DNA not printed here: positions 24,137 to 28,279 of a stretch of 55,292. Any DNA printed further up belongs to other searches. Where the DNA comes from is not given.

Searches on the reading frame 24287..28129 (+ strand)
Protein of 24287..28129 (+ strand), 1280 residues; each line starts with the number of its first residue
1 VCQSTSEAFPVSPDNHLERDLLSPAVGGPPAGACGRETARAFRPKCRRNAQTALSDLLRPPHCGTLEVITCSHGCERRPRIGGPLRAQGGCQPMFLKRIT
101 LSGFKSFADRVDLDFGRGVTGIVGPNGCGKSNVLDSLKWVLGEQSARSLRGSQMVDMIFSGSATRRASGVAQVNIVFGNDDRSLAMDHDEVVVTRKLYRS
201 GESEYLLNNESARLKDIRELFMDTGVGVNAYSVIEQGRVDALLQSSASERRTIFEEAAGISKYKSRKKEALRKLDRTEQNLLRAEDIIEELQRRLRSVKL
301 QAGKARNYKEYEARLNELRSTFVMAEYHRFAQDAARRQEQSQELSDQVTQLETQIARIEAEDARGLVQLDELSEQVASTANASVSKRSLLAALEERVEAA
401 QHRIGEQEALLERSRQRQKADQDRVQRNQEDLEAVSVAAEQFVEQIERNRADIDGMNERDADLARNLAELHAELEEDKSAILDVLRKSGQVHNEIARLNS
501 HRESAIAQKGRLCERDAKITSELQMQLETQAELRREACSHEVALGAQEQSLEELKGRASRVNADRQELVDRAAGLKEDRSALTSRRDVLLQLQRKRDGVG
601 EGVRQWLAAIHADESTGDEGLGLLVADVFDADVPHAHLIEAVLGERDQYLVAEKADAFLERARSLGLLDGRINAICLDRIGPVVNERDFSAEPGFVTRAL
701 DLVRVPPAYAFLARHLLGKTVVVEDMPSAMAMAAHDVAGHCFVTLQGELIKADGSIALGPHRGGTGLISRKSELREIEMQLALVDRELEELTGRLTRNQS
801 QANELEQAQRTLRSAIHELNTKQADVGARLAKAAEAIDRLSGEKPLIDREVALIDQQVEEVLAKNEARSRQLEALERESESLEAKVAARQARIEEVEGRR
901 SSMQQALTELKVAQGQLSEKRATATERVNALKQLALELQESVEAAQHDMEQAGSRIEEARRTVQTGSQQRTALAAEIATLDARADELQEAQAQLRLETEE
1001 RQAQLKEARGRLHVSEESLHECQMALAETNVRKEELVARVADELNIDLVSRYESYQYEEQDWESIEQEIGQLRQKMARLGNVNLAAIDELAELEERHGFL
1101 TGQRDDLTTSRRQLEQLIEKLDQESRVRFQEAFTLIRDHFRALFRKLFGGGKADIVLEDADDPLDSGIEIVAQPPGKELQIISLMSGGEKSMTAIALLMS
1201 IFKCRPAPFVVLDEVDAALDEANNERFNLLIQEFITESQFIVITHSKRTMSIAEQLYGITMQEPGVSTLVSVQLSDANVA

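Call 13: search_protein_families(library=pfam, proteins=[window:24287-28129:+], max_evalue=0.01)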
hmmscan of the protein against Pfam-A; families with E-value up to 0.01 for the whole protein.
window:24287-28129:+ (1280 aa): 7 families
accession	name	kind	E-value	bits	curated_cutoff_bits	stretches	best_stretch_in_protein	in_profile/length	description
PF02463.25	SMC_N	-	5.9e-71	238.8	40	1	95-1267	1-219/220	RecF/RecN/SMC N terminal domain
PF13476.12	AAA_23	-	9.2e-15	56.2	27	1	98-297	1-195/201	AAA domain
PF06470.18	SMC_hinge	-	1.6e-12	48.3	22.5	1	625-732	8-115/116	SMC proteins Flexible Hinge Domain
PF13304.12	AAA_21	-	1.2e-10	42.4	27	2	119-176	1-63/304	AAA domain, putative AbiEii toxin, Type IV TA system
PF13175.12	AAA_15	-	2.2e-09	37.8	32.1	1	94-302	1-133/374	AAA ATPase domain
PF13555.12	AAA_29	-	0.00027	21.1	27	1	96-142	1-47/61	P-loop containing region of AAA domain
PF19220.6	Rod_CreS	-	0.0025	17.3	100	1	771-909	26-171/359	Crescentin, rod domain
